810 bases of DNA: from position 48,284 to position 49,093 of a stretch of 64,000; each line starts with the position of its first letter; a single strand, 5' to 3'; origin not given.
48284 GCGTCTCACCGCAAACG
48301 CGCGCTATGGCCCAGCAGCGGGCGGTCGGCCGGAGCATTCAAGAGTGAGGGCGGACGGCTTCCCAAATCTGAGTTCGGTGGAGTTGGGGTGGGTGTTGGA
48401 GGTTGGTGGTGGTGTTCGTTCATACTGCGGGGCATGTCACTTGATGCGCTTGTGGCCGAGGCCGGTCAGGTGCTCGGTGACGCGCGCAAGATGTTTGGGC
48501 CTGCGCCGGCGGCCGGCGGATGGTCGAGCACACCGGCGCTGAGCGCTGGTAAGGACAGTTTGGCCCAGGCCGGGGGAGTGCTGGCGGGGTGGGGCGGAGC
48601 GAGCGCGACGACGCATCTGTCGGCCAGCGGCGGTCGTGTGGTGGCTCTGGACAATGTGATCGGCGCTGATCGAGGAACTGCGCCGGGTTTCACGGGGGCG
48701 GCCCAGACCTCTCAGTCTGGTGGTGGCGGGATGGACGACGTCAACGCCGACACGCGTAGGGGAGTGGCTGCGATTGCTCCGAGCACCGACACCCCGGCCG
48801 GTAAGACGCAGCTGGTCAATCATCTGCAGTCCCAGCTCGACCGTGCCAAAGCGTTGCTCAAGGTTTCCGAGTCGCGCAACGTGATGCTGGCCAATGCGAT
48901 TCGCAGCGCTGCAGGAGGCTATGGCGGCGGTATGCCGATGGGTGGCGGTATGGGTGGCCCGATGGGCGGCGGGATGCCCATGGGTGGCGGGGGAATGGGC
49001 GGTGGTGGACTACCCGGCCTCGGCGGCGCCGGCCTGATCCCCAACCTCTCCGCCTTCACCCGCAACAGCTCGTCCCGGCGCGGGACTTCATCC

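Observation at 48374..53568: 690-bp perfect direct repeat makes two secreted cell-wall hydrolases with one shared N-terminal module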

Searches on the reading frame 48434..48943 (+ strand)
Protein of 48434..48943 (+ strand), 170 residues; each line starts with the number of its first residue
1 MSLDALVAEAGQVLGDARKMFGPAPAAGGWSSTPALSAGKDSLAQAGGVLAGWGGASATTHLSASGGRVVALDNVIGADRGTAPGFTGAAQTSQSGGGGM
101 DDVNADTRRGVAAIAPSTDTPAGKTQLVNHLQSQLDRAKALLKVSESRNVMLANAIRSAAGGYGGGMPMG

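Call 55: predict_structure(alignment_id=A2)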
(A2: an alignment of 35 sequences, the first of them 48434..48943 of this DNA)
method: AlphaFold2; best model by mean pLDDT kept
length: 170 residues; sequences in the alignment: 35
mean_pLDDT: 60.8   pTM: 0.38
mean pLDDT of the five models: 60.8, 59.0, 58.7, 46.9, 41.6
residues with pLDDT >= 90: 0; 70-90: 37; 50-70: 105; < 50: 28
segments of 3 or more residues with pLDDT < 50: 3-7, 22-27, 162-170
pLDDT, mean of each block of 10 residues (from residue 1): 49 55 49 63 64 61 65 62 52 59 72 74 75 72 63 55 43
secondary structure, 60 per line:
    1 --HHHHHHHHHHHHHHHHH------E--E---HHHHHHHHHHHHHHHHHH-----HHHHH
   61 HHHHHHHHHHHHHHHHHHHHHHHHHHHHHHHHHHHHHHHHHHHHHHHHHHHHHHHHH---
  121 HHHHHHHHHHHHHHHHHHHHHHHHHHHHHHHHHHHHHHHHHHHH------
elements in order: H3-19 H33-50 H56-117 H121-164

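Call 57: search_protein_representatives(alignment_id=A2)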
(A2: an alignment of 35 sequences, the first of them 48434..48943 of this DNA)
Query: 35 sequences, 238 profile positions. Proteins with E-value up to 0.001 (for the whole library): 475; up to 1e-10: 231; up to 1e-30: 69. The best 150 are listed.
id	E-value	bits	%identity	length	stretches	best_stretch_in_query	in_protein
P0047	1.5e-75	270.4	-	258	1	1-214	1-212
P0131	1.9e-73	263.6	-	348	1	1-203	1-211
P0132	4.6e-73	262.3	-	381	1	1-207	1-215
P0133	5.1e-73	262.2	-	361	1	1-215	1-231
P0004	4.1e-71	255.9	-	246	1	1-189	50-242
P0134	5.2e-71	255.6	-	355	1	1-200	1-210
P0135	5.3e-71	255.6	-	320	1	1-196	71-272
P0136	1.2e-69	251.1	-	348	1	1-206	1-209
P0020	4.2e-69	249.4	-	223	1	1-207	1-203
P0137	6.6e-69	248.7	-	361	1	1-214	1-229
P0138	3.2e-68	246.5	-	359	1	1-226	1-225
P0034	3.9e-66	239.7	-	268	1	1-228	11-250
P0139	1.0e-57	212.1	-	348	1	13-214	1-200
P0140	4.7e-57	209.9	-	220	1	2-202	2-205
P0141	1.1e-56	208.7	-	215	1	1-202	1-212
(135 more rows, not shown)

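Call 59: fold_search(model_id=the predicted structure, library=pdb)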
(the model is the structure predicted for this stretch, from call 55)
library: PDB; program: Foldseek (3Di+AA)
matches with E <= 10: 48; with E <= 0.001: 0
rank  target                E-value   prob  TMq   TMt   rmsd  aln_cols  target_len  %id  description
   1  7nna                  9.7e-01  0.13  0.23  0.21  36.7       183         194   14  Toxin Import Through the Antibiotic Efflux Channel TolC (released 2021-07-07)
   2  3t6g_D                1.1e+00  0.35  0.32  0.40  23.0       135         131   15  Structure of the complex between NSP3 (SHEP1) and p130Cas (released 2011-11-23)
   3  7yzk_A                2.7e+00  0.07  0.23  0.11  23.4       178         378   17  Structure of Mycobacterium tuberculosis adenylyl cyclase Rv1625c / Cya (released 2022-08-31)
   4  6r1j_J                3.0e+00  0.16  0.32  0.22  14.4       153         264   14  Structure of the soluble AhlC triple head mutant of the tripartite alpha-pore forming toxin, AHL, from Aeromonas hydro (released 2019-07-10)
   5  6azy                  3.0e+00  0.13  0.27  0.07  12.5       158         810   13  Crystal structure of Hsp104 R328M/R757M mutant from Calcarisporiella thermophila (released 2018-10-03)
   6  7sqc_O1               3.0e+00  0.09  0.30  0.10  35.6       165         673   17  Ciliary C1 central pair apparatus isolated from Chlamydomonas reinhardtii (released 2022-04-13)
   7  1qu7_B                3.4e+00  0.09  0.30  0.24  34.5       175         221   12  FOUR HELICAL-BUNDLE STRUCTURE OF THE CYTOPLASMIC DOMAIN OF A SERINE CHEMOTAXIS RECEPTOR (released 2000-07-12)
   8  7zcg_B                3.6e+00  0.09  0.25  0.28  29.3       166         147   11  CHMP2A-CHMP3 heterodimer (430 Angstrom diameter) (released 2023-01-18)
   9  9s9k_A                3.8e+00  0.07  0.24  0.23  28.0       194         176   10  S. islandicus CdvB (semi open) (released 2026-01-28)
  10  2l10_MODEL_1_A        4.0e+00  0.13  0.30  0.32  23.3       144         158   18  Solution Structure of the R6 Domain of Talin (released 2011-08-31)
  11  8ceg_B                4.0e+00  0.13  0.36  0.30  10.7       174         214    7  BAR domain protein FAM92A1 essential for mitochondrial membrane remodeling (released 2024-02-21)
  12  9s9k_B                4.3e+00  0.07  0.24  0.23  28.3       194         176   10  S. islandicus CdvB (semi open) (released 2026-01-28)
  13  8qb9_A                4.5e+00  0.12  0.36  0.27   8.4       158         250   11  Helical reconstruction of yeast eisosome protein Pil1 bound to membrane composed of lipid mixture -PIP2/+sterol (DOPC, (released 2024-07-24)
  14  2x3w_C                4.5e+00  0.09  0.31  0.23  36.3       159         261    9  structure of mouse syndapin I (crystal form 2) (released 2010-04-07)
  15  7zw4_A                4.8e+00  0.09  0.26  0.16  11.8       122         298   14  Crystal structure of Talin R7R8 domains with Caskin-2 LD-peptide (released 2023-05-31)
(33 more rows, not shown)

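Call 60: search_solved_structures(query=A2, max_evalue=10, show_alignments=2)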
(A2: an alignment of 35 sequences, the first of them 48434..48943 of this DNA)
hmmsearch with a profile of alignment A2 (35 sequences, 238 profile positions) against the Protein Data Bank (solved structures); distinct sequences matched with E-value up to 10: 4.
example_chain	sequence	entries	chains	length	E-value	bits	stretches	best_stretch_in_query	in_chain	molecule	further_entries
8j5g_A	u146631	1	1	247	0.44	13.5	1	115-141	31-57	Deoxyadenosine/deoxycytidine kinase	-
8j5e_A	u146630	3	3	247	0.44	13.5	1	115-141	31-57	Deoxyadenosine/deoxycytidine kinase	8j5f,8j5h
30ff_DG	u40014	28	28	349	2.3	11.2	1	124-158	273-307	Transcription initiation factor TFIID subunit 7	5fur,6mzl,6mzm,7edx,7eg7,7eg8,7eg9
4rgw_B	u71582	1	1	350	2.3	11.2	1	124-158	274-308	Transcription initiation factor TFIID subunit 7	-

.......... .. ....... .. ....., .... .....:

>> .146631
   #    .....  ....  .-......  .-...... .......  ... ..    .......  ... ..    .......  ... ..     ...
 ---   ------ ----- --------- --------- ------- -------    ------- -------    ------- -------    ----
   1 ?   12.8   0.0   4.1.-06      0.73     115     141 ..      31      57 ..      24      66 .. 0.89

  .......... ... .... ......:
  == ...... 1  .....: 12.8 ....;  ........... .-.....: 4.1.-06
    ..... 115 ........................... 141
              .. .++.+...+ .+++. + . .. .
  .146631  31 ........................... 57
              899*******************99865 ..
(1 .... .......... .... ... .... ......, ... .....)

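Call 61: search_protein_families(library=pfam, alignment_id=A3, max_evalue=0.001)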
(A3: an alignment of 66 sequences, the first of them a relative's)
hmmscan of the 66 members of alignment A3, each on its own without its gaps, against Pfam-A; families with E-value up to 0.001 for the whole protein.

A. member 1, P0131 (348 aa): 1 family
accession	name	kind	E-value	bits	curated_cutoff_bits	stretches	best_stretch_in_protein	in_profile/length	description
PF00877.26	NLPC_P60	-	6.9e-20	71.4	23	1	245-341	1-95/105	NlpC/P60 family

B. families by the number of members that match (of 66 scanned): 6 families
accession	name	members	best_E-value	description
PF10774.15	DUF4226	13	2.1e-11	Domain of unknown function (DUF4226)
PF00877.26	NLPC_P60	8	3.4e-22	NlpC/P60 family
PF18013.6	Phage_lysozyme2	3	3e-05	Phage tail lysozyme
PF01464.25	SLT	2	5.2e-05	Transglycosylase SLT domain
PF18879.6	EspA_EspE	2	6.4e-05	EspA/EspE family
PF05396.16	Phage_T7_Capsid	1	3.4e-05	Phage T7 capsid assembly protein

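Call 65: find_related_loci(query=window:48434-48943:+, collection=genome_contigs, flank=6000)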
Query window:48434-48943:+ (170 aa) in genome_contigs; peptide patterns used: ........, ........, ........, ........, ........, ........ (x = any residue, [..] = any of these).
515 stretches matched a pattern; 18 encode a relative of the query (tblastn E <= 1e-3); 17 distinct loci.
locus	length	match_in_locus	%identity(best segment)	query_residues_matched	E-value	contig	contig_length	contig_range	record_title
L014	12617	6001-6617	99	1-170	3e-105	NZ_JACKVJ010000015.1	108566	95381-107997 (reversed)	Mycolicibacterium houstonense strain DSM 44676 MHOUDSM44676_contig000023, whole genome shotgun sequence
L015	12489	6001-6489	74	1-163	2e-73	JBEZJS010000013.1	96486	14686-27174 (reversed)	Mycobacterium sp. NPDC049093 NPDC049093_31_E11.ctg-0013, whole genome shotgun sequence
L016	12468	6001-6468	72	1-156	4e-68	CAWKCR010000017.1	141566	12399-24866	MAG: uncultured Actinomycetota bacterium isolate MFD05454.bin.2.30 genome assembly, contig: contig_44876, whole genome s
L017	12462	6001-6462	69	1-154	9e-64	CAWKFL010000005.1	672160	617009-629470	MAG: uncultured Actinomycetota bacterium isolate MFD09212.bin.1.219 genome assembly, contig: contig_3964, whole genome s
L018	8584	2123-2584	75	1-154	9e-60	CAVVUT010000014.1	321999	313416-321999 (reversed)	MAG: uncultured Actinomycetota bacterium isolate MFD03975.bin.1.9 genome assembly, contig: contig_56422, whole genome sh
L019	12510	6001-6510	70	1-168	3e-59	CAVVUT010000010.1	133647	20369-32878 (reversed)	MAG: uncultured Actinomycetota bacterium isolate MFD03975.bin.1.9 genome assembly, contig: contig_36669, whole genome sh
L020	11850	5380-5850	71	1-157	1e-55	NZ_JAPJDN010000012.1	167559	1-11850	Mycobacterium pinniadriaticum strain CVI_P3 contig00012, whole genome shotgun sequence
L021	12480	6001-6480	54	1-159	4e-41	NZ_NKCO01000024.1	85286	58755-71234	Mycobacterium neumannii strain CECT 8766 NODE_24, whole genome shotgun sequence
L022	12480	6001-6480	54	1-159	4e-41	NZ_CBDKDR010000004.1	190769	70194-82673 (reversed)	Mycobacterium sp. smrl_JER01 contig_4, whole genome shotgun sequence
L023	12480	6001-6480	54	1-159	4e-41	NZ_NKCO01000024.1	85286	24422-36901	Mycobacterium neumannii strain CECT 8766 NODE_24, whole genome shotgun sequence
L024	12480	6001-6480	54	1-159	4e-41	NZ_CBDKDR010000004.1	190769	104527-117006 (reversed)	Mycobacterium sp. smrl_JER01 contig_4, whole genome shotgun sequence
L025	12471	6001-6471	68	1-157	3e-52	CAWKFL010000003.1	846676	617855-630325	MAG: uncultured Actinomycetota bacterium isolate MFD09212.bin.1.219 genome assembly, contig: contig_2756, whole genome s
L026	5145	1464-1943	53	1-159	2e-39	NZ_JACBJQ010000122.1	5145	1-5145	Mycolicibacterium vinylchloridicum strain CECT 8761 NODE_122, whole genome shotgun sequence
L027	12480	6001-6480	52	1-159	2e-38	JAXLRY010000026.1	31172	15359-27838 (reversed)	MAG: Mycobacterium sp. isolate STL-ACT21 C1.328.fa-26, whole genome shotgun sequence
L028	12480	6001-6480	51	1-159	9e-38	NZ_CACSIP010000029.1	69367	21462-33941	Mycolicibacterium vanbaalenii isolate BC8_1, whole genome shotgun sequence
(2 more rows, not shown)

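Call 77: search_protein_families(library=pfam, proteins=[window:48434-48943:+], max_evalue=5)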
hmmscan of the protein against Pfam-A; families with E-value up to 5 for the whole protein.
window:48434-48943:+ (170 aa): 1 family
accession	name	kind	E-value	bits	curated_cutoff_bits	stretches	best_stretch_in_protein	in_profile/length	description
PF10774.15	DUF4226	-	0.00083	20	23.5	1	78-149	25-96/115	Domain of unknown function (DUF4226)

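Call 90: search_dna_similar(query=window:48434-48928:+, collection=plasmids, mode=protein, max_rows=60, max_evalue=0.001)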
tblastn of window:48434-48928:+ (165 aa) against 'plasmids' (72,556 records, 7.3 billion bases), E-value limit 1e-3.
Records with a match: 20; places in all: 41; records where one place covers at least 80% of the query: 17.
Best place of each record, by identity: 60-80% 1; <60% 19.
By first word of the organism name: Mycobacterium 11; Mycolicibacterium 7; Mycobacteroides 2.
By predicted mobility (MOB-suite, as given by PLSDB): mobilizable 11; non-mobilizable 9.
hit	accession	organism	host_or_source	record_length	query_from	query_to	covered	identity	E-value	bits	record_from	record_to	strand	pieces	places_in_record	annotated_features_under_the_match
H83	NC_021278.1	Mycobacteroides abscessus subsp. bolletii 50594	-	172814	1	160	97%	76.9%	4e-65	221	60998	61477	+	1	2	hypothetical protein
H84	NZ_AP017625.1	Mycobacterium ulcerans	Homo sapiens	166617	2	165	99%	56.0%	6e-25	106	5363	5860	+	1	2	none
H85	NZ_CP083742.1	Mycobacterium ulcerans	Cynoglossus semilaevis,whole ...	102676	2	165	99%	55.4%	7e-24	103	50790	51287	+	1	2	none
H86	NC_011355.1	Mycobacterium liflandii 128FXT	-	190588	2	165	99%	55.4%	7e-24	103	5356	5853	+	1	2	none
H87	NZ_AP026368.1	Mycobacterium pseudoshottsii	Sardinops melanostictus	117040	2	165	99%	54.8%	2e-30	122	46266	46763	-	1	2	NlpC/P60 family protein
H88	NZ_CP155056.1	Mycobacterium pseudoshottsii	Argyrosomus regius,spleen tissue,spleen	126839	2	165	99%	54.8%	2e-30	122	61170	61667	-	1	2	NlpC/P60 family protein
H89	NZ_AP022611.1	Mycolicibacterium madagascariense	-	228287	1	164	99%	52.7%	7e-35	135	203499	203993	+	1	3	C40 family peptidase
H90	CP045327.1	Mycobacterium sp. THAF192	pure culture,Surface of a polyethylene ...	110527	1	164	99%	52.7%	5e-34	132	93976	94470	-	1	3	hypothetical protein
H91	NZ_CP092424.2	Mycobacterium lentiflavum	-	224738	2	158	95%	54.7%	4e-29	119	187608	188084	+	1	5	hypothetical protein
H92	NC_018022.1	Mycolicibacterium chubuense NBB4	-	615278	1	164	99%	52.1%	9e-33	129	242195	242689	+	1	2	hypothetical protein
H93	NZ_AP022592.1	Mycolicibacterium arabiense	-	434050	1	165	100%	50.6%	1e-31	125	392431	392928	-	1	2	hypothetical protein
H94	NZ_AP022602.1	Mycobacterium gallinarum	-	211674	1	163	99%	50.6%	2e-29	119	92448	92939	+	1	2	hypothetical protein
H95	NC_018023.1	Mycolicibacterium chubuense NBB4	-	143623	1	160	97%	50.9%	2e-29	119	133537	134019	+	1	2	C40 family peptidase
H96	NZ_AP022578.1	Mycolicibacterium aubagnense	-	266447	1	156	95%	52.2%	7e-34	132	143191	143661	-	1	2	NlpC/P60 family protein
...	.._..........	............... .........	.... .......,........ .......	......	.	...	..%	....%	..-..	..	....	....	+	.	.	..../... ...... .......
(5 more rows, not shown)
